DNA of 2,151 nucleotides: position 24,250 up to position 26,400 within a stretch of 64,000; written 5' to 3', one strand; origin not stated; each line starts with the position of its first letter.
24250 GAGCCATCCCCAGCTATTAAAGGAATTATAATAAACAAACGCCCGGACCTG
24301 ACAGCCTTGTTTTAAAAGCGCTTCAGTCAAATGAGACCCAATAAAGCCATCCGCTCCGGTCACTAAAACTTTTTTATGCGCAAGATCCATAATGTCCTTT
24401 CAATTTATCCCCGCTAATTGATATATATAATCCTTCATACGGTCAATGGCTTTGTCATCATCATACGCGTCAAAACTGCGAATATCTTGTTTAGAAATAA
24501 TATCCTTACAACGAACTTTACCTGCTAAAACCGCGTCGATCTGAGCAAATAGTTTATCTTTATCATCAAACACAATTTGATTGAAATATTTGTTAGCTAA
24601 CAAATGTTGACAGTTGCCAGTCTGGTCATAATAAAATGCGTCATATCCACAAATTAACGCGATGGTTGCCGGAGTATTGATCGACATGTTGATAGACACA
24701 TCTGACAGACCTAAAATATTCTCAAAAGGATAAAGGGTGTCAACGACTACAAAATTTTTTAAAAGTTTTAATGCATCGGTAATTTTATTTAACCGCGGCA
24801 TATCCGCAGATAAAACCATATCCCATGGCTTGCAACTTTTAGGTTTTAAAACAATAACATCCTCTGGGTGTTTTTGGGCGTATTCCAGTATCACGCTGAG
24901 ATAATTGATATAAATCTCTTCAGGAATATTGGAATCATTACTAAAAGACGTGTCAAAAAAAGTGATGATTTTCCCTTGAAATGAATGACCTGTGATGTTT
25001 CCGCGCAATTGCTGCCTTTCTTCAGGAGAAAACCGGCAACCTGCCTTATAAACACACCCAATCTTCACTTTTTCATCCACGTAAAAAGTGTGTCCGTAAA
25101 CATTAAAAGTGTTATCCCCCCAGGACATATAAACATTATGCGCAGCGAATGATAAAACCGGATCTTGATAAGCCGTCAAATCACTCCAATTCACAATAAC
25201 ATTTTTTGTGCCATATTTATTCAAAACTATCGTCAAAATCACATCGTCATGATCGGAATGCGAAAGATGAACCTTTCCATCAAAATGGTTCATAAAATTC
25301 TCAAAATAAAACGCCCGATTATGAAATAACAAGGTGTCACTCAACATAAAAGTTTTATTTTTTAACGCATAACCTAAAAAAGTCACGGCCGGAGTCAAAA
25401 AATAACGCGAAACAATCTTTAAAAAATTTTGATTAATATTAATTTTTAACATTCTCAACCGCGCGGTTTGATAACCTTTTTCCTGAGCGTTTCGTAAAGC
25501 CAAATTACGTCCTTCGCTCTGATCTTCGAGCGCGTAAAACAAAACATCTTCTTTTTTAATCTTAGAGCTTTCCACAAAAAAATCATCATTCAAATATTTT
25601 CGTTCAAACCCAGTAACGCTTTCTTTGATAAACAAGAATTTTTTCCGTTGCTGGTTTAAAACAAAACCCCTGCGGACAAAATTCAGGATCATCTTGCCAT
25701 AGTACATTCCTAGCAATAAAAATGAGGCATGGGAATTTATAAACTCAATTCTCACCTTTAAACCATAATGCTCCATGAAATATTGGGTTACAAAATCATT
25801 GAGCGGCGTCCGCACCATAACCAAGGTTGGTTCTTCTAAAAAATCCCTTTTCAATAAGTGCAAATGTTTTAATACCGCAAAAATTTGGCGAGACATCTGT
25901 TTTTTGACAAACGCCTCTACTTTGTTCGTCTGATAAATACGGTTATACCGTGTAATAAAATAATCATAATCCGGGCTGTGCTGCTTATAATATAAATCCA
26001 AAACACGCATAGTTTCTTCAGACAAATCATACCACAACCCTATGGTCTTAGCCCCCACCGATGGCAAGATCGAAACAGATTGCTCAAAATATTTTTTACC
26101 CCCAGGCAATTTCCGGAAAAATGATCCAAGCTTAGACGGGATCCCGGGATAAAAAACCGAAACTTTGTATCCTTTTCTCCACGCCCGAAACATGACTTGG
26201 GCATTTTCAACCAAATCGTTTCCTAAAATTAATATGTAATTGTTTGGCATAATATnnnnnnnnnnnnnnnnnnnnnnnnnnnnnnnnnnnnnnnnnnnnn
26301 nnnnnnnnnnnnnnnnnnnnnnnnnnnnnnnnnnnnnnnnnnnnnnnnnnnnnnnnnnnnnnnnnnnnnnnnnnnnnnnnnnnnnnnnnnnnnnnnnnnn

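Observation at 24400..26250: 616-aa protein with no recognisable GT fold, a candidate NulO/Kdo transferase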

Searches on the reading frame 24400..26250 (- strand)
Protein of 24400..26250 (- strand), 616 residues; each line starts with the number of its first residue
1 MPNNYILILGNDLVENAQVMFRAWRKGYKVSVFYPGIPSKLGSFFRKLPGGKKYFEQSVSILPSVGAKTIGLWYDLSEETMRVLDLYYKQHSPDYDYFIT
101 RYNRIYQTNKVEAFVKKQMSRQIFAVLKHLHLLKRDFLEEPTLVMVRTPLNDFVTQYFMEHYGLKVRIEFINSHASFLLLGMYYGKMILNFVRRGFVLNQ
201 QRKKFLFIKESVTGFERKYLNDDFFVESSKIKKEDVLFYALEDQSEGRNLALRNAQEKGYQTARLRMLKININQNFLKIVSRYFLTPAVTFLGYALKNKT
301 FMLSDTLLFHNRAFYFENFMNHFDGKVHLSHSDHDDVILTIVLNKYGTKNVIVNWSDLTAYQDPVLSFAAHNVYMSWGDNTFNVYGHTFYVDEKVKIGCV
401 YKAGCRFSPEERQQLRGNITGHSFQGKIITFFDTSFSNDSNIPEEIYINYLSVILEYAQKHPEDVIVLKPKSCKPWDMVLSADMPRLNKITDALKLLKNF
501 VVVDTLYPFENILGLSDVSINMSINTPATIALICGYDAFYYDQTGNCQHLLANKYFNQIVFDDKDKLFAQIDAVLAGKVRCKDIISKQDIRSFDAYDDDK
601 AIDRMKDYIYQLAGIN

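Call 4: search_protein_families(library=pfam, proteins=[window:24400-26250:-], max_evalue=10)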
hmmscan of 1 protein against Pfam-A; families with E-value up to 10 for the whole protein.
window:24400-26250:- (616 aa): 1 family
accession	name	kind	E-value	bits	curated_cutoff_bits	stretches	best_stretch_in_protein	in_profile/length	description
PF07388.17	A-2_8-polyST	-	0.032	14.2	23.3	1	408-513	187-284/316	Alpha-2,8-polysialyltransferase (POLYST)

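Call 5: search_protein_families(library=ncbifam, proteins=[window:24400-26250:-], max_evalue=10)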
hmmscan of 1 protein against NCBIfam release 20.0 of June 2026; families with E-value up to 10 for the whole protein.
window:24400-26250:- (616 aa): 0 families

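Call 6: find_homologous_proteins(query=window:24400-26250:-, max_evalue=0.001)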
Query window:24400-26250:- (616 aa): 2 proteins with E <= 0.001 among 6359 candidates.
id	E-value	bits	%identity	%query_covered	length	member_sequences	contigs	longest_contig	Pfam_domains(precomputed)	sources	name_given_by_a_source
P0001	0.0e+0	1412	100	100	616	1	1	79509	PF27878.1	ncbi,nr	ncbi:MAG: hypothetical protein HQL26_07720 [Candidatus Omnitrophica bacterium]|nr:hypothetical prote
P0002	3.6e-117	411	33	100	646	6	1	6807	PF27878.1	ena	-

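Call 11: search_solved_structures(query=A1, max_evalue=10, show_alignments=3)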
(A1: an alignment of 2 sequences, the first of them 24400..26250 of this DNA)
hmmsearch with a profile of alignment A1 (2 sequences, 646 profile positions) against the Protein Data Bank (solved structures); distinct sequences matched with E-value up to 10: 4.
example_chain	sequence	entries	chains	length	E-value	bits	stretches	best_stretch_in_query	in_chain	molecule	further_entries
3f85_A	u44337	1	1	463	6e-05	24.8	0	340-386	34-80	homo trimeric fusion of CFA/I fimbrial subunits B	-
3f84_A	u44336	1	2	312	0.0071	18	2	340-386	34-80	CFA/I fimbrial subunit B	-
6nrv_A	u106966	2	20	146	1.5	10.2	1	339-386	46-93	CFA/I fimbrial subunit B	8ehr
4y2l_A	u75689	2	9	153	1.7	10.1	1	339-386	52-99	CFA/I fimbrial subunit B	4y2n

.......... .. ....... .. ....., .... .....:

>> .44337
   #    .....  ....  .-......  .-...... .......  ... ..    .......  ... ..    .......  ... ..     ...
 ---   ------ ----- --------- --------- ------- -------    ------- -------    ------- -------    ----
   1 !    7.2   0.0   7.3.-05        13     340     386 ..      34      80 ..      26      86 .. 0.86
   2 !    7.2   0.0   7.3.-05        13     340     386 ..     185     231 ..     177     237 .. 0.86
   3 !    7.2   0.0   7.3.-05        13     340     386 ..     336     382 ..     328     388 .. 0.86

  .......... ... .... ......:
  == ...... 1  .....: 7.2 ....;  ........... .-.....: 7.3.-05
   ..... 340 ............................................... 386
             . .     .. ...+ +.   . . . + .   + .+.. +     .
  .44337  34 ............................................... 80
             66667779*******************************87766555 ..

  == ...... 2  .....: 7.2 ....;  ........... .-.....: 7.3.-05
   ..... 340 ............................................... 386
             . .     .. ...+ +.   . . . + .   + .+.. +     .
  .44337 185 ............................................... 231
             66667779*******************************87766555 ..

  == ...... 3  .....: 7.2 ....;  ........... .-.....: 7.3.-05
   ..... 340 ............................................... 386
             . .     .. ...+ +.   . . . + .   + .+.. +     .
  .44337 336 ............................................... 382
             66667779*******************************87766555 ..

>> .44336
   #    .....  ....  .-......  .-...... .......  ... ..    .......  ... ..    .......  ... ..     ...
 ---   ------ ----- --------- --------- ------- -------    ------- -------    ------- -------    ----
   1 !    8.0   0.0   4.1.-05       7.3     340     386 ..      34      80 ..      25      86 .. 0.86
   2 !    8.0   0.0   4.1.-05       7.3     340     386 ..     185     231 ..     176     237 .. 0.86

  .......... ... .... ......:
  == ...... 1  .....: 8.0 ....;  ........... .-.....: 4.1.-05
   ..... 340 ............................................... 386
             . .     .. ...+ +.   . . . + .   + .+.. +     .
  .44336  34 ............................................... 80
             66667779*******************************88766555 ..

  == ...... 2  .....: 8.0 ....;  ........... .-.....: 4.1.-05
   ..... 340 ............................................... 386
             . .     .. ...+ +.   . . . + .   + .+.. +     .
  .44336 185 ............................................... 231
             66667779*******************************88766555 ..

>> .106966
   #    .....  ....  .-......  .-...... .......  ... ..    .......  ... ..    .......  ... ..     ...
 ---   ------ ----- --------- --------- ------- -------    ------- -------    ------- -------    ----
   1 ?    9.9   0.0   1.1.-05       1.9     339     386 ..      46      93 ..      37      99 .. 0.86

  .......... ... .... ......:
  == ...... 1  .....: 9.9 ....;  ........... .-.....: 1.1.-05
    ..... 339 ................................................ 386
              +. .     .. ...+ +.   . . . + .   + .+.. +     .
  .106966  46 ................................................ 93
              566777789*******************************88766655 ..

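Call 12: find_homologous_proteins(query=A1, max_evalue=0.01)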
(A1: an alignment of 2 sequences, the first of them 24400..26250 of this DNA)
Query A1 (2 sequences) (616 aa, profile of the alignment): 2 proteins with E <= 0.01 among 6587 candidates.
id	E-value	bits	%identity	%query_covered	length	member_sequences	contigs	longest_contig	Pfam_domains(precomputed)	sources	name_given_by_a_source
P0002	0.0e+0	1295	33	100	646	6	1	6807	PF27878.1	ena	-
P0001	0.0e+0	1212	100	100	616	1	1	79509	PF27878.1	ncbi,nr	ncbi:MAG: hypothetical protein HQL26_07720 [Candidatus Omnitrophica bacterium]|nr:hypothetical prote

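Call 23: find_encoding_contigs(protein=P0002, flank=10000, max_places=6)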
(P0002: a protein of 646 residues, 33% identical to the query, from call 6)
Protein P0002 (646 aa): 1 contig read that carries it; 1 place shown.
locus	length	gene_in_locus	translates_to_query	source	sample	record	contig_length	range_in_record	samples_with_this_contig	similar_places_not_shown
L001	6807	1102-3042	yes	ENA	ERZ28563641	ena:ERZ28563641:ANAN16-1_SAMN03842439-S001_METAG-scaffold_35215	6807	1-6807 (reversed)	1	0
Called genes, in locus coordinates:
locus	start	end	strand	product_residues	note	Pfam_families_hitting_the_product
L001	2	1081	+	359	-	?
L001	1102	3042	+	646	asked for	PF27878:PFTS_polysacc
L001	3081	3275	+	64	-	-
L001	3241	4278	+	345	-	PF01973:MptE-like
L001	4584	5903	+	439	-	PF04055:Radical_SAM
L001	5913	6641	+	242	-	PF02348:CTP_transf_3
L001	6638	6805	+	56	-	?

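Call 25: search_protein_representatives(alignment_id=A1)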
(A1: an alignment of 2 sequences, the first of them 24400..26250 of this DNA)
Query: 2 sequences, 646 profile positions. Proteins with E-value up to 0.001 (for the whole library): 414; up to 1e-10: 173; up to 1e-30: 104. The best 150 are listed.
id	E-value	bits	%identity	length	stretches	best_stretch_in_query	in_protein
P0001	0.0e+00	1211.5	-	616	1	1-615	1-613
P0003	5.5e-200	682.5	-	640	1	3-617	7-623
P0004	2.8e-183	627.3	-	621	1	5-615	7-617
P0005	8.2e-183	625.7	-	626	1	3-616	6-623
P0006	2.0e-169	581.5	-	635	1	4-618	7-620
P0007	3.1e-169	580.9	-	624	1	2-614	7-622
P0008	6.2e-167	573.3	-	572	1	66-614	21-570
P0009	1.4e-163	562.1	-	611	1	4-611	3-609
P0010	7.0e-160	550.0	-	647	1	10-615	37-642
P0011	6.9e-154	530.1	-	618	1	20-615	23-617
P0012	3.5e-150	517.9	-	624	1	3-613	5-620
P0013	4.4e-145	501.1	-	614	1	40-615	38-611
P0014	5.9e-135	467.6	-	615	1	23-611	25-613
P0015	3.0e-132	458.7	-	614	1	1-612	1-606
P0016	7.0e-132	457.4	-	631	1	1-615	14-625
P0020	2.4e-101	356.6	-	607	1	24-613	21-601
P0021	7.3e-100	351.7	-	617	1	51-613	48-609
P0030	3.3e-80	286.7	-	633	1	26-613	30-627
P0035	2.0e-72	261.0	-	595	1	76-607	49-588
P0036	4.3e-71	256.6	-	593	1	76-612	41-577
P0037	1.9e-70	254.5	-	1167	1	76-612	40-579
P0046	1.8e-64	234.7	-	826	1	78-612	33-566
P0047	2.5e-64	234.2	-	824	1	79-624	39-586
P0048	3.1e-64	233.9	-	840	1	80-611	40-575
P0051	1.6e-61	225.0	-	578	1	76-611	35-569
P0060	5.2e-57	210.1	-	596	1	81-612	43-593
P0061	3.9e-56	207.2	-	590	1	54-611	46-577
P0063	1.7e-52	195.1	-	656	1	209-612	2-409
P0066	8.6e-51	189.5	-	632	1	39-611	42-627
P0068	5.1e-50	187.0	-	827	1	81-611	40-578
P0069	5.3e-50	186.9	-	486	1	200-583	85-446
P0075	3.8e-45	170.9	-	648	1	40-620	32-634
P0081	2.9e-42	161.4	-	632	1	66-623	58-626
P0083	3.5e-42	161.1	-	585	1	95-613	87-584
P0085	2.3e-41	158.4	-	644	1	38-624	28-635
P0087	3.6e-39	151.1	-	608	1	82-615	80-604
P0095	2.3e-35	138.5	-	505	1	353-618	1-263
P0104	6.1e-31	124.0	-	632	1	40-616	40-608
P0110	1.9e-28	115.7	-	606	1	79-615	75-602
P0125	4.6e-19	84.7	-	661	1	219-615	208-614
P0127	3.8e-18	81.7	-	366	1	503-611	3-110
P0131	5.8e-17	77.8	-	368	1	499-611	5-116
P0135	2.2e-15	72.5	-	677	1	109-619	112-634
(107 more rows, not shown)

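Call 27: search_solved_structures(query=A2, max_evalue=10, show_alignments=4)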
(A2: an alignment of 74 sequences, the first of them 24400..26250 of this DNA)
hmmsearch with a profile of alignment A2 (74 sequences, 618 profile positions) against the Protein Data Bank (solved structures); distinct sequences matched with E-value up to 10: 0.

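Call 28: search_protein_families(library=ncbifam, alignment_id=A2, max_evalue=0.01)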
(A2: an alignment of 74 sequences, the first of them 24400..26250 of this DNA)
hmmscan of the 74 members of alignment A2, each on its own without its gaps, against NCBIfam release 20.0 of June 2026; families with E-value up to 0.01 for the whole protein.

A. member 1, window:24400-26250:- (616 aa): 0 families

B. families by the number of members that match (of 74 scanned): 3 families
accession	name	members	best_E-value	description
TIGR04417.1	PFTS_polysacc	43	2.9e-17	polysaccharide biosynthesis PFTS motif protein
NF046086.1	BFO_1060_trans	5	8.7e-14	BFO_1060 family glycosyltransferase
TIGR04396.2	surf_polysacc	4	8.9e-11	surface carbohydrate biosynthesis protein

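Call 29: find_homologous_proteins(query=A2, max_evalue=0.001)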
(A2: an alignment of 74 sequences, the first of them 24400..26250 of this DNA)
Query A2 (74 sequences) (616 aa, profile of the alignment): 2 proteins with E <= 0.001 among 6936 candidates.
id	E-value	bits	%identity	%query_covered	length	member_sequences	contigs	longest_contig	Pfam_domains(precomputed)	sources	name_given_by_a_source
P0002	2.4e-218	745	33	100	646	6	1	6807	PF27878.1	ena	-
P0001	2.4e-194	666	100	100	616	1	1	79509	PF27878.1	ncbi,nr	ncbi:MAG: hypothetical protein HQL26_07720 [Candidatus Omnitrophica bacterium]|nr:hypothetical prote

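Call 36: search_protein_families(library=pfam, alignment_id=A2, max_evalue=0.1)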
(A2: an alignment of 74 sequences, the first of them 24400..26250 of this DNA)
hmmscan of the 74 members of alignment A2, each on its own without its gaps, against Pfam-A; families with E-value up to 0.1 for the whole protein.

A. member 1, window:24400-26250:- (616 aa): 1 family
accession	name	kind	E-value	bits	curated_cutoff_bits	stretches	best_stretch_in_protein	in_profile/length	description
PF07388.17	A-2_8-polyST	-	0.032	14.2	23.3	1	408-513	187-284/316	Alpha-2,8-polysialyltransferase (POLYST)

B. families by the number of members that match (of 74 scanned): 15 families
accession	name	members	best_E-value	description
PF19892.4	DUF6365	3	0.00027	Family of unknown function (DUF6365)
PF02350.25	Epimerase_2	1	7.4e-06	UDP-N-acetylglucosamine 2-epimerase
PF18801.6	RapH_N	1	0.0018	response regulator aspartate phosphatase H, N terminal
PF22153.2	SelB_WH1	1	0.0041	Elongation factor SelB, first winged-helix domain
PF13692.12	Glyco_trans_1_4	1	0.0061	Glycosyl transferases group 1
PF06342.18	DUF1057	1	0.018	Alpha/beta hydrolase of unknown function (DUF1057)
PF11724.13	YvbH_ext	1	0.022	YvbH-like oligomerisation region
PF22896.3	OB_RNR_1st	1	0.023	Ribonuclease R, OB first domain, N-terminal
PF07388.17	A-2_8-polyST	1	0.032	Alpha-2,8-polysialyltransferase (POLYST)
PF00674.25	DUP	1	0.042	DUP family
PF03690.18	MYG1_exonuc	1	0.043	Uncharacterised protein family (UPF0160)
PF03883.20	H2O2_YaaD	1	0.057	Peroxide stress protein YaaA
PF13120.11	DUF3974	1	0.069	Domain of unknown function (DUF3974)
PF03013.19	Pyr_excise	1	0.075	Pyrimidine dimer DNA glycosylase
PF00534.26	Glycos_transf_1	1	0.078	Glycosyl transferases group 1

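Call 38: predict_structure(alignment_id=A2)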
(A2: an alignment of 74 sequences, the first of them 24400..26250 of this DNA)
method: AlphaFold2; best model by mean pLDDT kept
length: 616 residues; sequences in the alignment: 74
mean_pLDDT: 94.6   pTM: 0.94
mean pLDDT of the five models: 94.6, 93.8, 93.7, 93.6, 93.1
residues with pLDDT >= 90: 553; 70-90: 54; 50-70: 8; < 50: 1
segments of 3 or more residues with pLDDT < 50: none
pLDDT, mean of each block of 10 residues (from residue 1): 83 95 95 93 96 96 79 96 98 94 97 98 97 88 96 97 94 91 97 97 98 92 91 97 91 97 97 96 96 93 95 97 98 94 98 95 96 98 95 98 92 90 88 93 94 98 97 79 88 97 94 97 97 98 97 98 98 98 98 97 97 90
secondary structure, 60 per line:
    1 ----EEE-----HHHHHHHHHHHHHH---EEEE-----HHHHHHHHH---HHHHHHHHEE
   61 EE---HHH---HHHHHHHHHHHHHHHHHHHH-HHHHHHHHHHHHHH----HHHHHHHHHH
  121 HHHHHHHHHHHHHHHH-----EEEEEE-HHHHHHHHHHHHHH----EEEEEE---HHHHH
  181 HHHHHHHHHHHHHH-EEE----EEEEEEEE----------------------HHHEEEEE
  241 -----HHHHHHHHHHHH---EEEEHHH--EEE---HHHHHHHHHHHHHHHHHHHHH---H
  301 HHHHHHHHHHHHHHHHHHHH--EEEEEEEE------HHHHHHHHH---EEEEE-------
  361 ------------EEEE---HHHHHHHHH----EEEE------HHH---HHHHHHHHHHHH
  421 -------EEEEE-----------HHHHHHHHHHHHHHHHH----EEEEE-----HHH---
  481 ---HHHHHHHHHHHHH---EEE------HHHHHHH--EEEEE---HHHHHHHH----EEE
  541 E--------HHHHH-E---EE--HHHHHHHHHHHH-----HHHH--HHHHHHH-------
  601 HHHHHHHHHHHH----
elements in order: E5-7 H13-26 E30-33 H39-47 H51-58 E59-62 H72-91 H93-106 H111-136 E142-147 H149-162 E167-172 H176-194 E196-198 E203-210 E236-240 H246-257 E261-264 E270-272 H276-296 H300-320 E323-330 H337-345 E349-353 E373-376 H380-388 E393-396 H409-420 E428-432 H444-460 E465-469 H484-496 E500-502 H509-515 E518-522 H526-533 E538-541 H550-554 H564-575 H581-584 H587-593 H601-612
